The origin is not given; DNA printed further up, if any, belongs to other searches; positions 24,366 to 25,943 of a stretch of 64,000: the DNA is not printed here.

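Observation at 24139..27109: Tight ACP / alpha-oxoamine-synthase / FabZ-like dehydratase / PPTase cassette: candidate dedicated amino-lipid (sphingoid-base-like) pathway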

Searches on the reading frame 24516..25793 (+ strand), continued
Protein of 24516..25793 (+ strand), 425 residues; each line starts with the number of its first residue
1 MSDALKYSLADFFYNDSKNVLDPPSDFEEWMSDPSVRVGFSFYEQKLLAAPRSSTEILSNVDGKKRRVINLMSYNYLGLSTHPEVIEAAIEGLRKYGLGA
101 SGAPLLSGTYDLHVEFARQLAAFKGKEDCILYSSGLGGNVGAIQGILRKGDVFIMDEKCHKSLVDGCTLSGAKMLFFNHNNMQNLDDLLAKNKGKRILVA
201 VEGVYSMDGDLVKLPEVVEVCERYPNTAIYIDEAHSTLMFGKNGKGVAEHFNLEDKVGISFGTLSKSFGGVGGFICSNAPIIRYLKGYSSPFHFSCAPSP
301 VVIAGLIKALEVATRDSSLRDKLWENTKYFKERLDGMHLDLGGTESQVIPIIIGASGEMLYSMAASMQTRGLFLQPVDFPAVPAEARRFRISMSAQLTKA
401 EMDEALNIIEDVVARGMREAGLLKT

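Call 14: find_related_loci(query=window:24516-25793:+, collection=genome_contigs, flank=10000)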
Query window:24516-25793:+ (425 aa) in genome_contigs; peptide patterns used: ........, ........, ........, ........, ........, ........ (x = any residue, [..] = any of these).
163 stretches matched a pattern; 92 encode a relative of the query (tblastn E <= 1e-3); the best 80 are kept; 80 distinct loci.
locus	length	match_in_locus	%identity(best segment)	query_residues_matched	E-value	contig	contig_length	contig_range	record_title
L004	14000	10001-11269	85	1-423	0e+0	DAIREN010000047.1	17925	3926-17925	MAG TPA_asm: Spirochaetota bacterium isolate CTOTU18291 NODE_3497_length_17925_cov_7.339619, whole genome shotgun sequen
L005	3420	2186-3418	85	1-411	0e+0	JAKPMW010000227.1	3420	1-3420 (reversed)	MAG: Spirochaetota bacterium isolate JPAS_metabat.36 k141_461988, whole genome shotgun sequence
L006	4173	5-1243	74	3-415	0e+0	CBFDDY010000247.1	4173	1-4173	MAG TPA_asm: uncultured bacterium isolate SRR26215676_concoct_178 genome assembly, contig: ERZ25073495.32794, whole geno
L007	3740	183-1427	74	1-415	0e+0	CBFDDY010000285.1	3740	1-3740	MAG TPA_asm: uncultured bacterium isolate SRR26215676_concoct_178 genome assembly, contig: ERZ25073495.40488, whole geno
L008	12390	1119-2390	71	1-423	0e+0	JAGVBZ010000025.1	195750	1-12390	MAG: Brevinematales bacterium isolate DeMMO6_14 c_000000017485, whole genome shotgun sequence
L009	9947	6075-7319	73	1-415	0e+0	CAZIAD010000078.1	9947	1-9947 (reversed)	MAG TPA_asm: uncultured Brevinematales bacterium isolate SRP304446_co1_74 genome assembly, contig: NODE_4814_length_9947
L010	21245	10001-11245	73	1-415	0e+0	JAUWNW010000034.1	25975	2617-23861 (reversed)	MAG: Candidatus Aminicenantes bacterium isolate CSMAG_2434 CSMAG_2434_k141_837789_length_25975_cov_7.9940, whole genome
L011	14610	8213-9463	74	1-418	0e+0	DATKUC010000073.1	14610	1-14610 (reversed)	MAG TPA_asm: Spirochaetia bacterium isolate SMAG_U14097 k141_1773836, whole genome shotgun sequence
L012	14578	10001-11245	73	1-415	0e+0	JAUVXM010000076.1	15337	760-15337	MAG: Candidatus Aminicenantes bacterium isolate CSMAG_1216 CSMAG_1216_k141_45838_length_15337_cov_36.5104, whole genome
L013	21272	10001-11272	70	1-423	0e+0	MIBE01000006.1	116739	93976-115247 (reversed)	MAG: Spirochaetes bacterium GWF1_51_8 gwf1_scaffold_110, whole genome shotgun sequence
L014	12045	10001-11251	72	1-418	0e+0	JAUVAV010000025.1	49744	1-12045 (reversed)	MAG: candidate division FCPU426 bacterium isolate CSMAG_228 CSMAG_228_k127_9619233_length_49744_cov_18.6736, whole genom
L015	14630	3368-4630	69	1-422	0e+0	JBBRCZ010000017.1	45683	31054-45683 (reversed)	MAG: Spirochaetia bacterium isolate Co_metawrap_2428 Cmw_2428_k141_15224807_length_45683_cov_18.9984, whole genome shotg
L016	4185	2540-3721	38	15-410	2e-79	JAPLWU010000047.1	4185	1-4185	MAG: Candidatus Micrarchaeota archaeon isolate LacPavin_0920_SED3_MAG_54_8 LacPavin_0920_SED3_scaffold_2175749, whole ge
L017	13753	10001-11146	36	28-412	2e-79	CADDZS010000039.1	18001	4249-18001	archaeon isolate B6 genome assembly, contig: NODE_2074_length_18001_cov_278.027470, whole genome shotgun sequence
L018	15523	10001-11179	37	17-417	1e-78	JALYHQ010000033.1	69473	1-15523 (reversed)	MAG: Acidobacteriota bacterium isolate HIE bin3 SD1475-77_k127_186859, whole genome shotgun sequence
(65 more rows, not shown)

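Call 17: find_encoding_contigs(protein=P0008, flank=10000, max_places=1)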
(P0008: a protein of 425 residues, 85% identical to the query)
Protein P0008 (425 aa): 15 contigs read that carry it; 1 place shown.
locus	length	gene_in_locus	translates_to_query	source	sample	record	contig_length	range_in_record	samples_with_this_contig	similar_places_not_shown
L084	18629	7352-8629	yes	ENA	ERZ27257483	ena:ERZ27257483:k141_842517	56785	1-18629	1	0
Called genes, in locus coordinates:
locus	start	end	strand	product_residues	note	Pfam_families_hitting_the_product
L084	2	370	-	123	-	?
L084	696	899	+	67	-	-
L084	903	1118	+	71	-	PF15919:HicB_lk_antitox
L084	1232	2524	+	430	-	PF00109:ketoacyl-synt, PF02801:Ketoacyl-synt_C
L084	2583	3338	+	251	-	PF00106:adh_short, PF01370:Epimerase (weak), PF08659:KR, PF13561:adh_short_C2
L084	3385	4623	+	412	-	PF01154:HMG_CoA_synt_N, PF08540:HMG_CoA_synt_C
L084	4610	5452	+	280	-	PF00378:ECH_1, PF16113:ECH_2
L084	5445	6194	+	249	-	PF00378:ECH_1, PF16113:ECH_2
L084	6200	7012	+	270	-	PF00106:adh_short, PF13561:adh_short_C2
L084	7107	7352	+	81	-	PF00550:PP-binding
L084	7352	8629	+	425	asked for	PF00155:Aminotran_1_2, PF01276:OKR_DC_1 (faint)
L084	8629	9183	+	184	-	PF07977:FabA, PF22818:ApeI-like (weak)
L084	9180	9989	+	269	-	PF17837:4PPT_N, PF01648:ACPS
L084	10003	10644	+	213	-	PF03458:Gly_transporter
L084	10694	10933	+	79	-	-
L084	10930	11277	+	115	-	PF02452:PemK_toxin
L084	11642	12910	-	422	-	PF00109:ketoacyl-synt, PF02801:Ketoacyl-synt_C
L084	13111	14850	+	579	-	PF05262:Borrelia_P83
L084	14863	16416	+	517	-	PF13185:GAF_2 (faint), PF13581:HATPase_c_2 (weak), PF02518:HATPase_c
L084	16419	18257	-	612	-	PF02743:dCache_1, PF22673:MCP-like_PDC_1 (weak), PF07536:HWE_HK (weak), PF07568:HisKA_2, PF02518:HATPase_c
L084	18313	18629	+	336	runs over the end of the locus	PF04620:FlaA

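Call 18: find_encoding_contigs(protein=P0082, flank=10000, max_places=1)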
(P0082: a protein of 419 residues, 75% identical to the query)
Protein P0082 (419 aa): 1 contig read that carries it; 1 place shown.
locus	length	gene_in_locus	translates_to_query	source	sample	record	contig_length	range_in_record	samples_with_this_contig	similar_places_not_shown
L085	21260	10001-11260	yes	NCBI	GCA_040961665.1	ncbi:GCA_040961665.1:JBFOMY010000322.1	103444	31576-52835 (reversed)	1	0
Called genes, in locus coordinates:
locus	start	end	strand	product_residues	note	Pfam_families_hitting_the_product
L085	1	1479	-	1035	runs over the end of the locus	PF02878:PGM_PMM_I, PF02879:PGM_PMM_II, PF02880:PGM_PMM_III (weak), PF07883:Cupin_2 (faint), PF00408:PGM_PMM_IV (weak), PF20511:PMI_typeI_cat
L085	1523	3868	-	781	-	PF08448:PAS_4, PF12860:PAS_7 (faint), PF00989:PAS, PF08448:PAS_4, PF13426:PAS_9 (weak), PF00512:HisKA (weak), PF02518:HATPase_c, PF00072:Response_reg, +1 more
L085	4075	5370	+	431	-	PF00109:ketoacyl-synt, PF02801:Ketoacyl-synt_C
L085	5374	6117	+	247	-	PF00106:adh_short, PF08659:KR, PF13561:adh_short_C2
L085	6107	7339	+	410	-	PF01154:HMG_CoA_synt_N, PF08545:ACP_syn_III (weak), PF08540:HMG_CoA_synt_C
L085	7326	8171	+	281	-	PF00378:ECH_1, PF16113:ECH_2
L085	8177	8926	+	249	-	PF00378:ECH_1, PF16113:ECH_2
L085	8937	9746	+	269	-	PF00106:adh_short, PF13561:adh_short_C2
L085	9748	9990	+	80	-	PF00550:PP-binding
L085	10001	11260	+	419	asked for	PF00155:Aminotran_1_2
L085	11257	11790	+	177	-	PF07977:FabA, PF22818:ApeI-like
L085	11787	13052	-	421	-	PF00109:ketoacyl-synt, PF07451:SpoVAD (faint), PF02801:Ketoacyl-synt_C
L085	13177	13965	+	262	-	PF22624:AASDHPPT_N, PF01648:ACPS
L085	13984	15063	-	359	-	PF01734:Patatin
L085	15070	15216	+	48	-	-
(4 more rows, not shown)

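Call 19: find_encoding_contigs(protein=P0022, flank=10000, max_places=1)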
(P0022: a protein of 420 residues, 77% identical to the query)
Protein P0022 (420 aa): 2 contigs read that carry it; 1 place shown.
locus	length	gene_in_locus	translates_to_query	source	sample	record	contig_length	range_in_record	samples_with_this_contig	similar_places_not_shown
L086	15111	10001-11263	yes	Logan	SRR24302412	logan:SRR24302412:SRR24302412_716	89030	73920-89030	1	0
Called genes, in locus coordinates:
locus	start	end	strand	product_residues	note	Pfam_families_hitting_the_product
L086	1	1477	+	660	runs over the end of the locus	PF08126:Propeptide_C25, PF01364:Peptidase_C25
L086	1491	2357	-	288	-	PF14378:PAP2_3, PF01569:PAP2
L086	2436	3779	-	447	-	PF00248:Aldo_ket_red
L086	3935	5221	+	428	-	PF00109:ketoacyl-synt, PF02801:Ketoacyl-synt_C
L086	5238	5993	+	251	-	PF00106:adh_short, PF08659:KR, PF13561:adh_short_C2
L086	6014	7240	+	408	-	PF01154:HMG_CoA_synt_N, PF08540:HMG_CoA_synt_C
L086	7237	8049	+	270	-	PF00378:ECH_1, PF16113:ECH_2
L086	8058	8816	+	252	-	PF00378:ECH_1, PF16113:ECH_2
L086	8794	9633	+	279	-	PF00106:adh_short, PF13561:adh_short_C2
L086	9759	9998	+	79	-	PF00550:PP-binding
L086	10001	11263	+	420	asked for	PF00155:Aminotran_1_2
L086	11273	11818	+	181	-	PF07977:FabA, PF22818:ApeI-like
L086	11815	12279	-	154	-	PF02142:MGS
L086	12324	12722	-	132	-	PF12893:Lumazine_bd_2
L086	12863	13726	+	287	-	PF13483:Lactamase_B_3, PF12706:Lactamase_B_2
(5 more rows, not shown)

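Call 24: find_encoding_contigs(protein=P0001, flank=1000, max_places=3)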
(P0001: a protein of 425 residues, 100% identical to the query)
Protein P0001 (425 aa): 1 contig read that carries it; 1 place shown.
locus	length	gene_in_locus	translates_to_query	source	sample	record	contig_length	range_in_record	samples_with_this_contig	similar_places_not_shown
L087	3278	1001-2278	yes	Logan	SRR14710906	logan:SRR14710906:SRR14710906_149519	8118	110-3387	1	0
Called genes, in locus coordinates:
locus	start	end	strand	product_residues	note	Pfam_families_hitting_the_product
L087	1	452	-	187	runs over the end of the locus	?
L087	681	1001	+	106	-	PF00550:PP-binding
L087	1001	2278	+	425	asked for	PF00155:Aminotran_1_2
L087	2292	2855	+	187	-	PF07977:FabA, PF22818:ApeI-like (weak)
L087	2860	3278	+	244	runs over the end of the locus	PF17837:4PPT_N, PF01648:ACPS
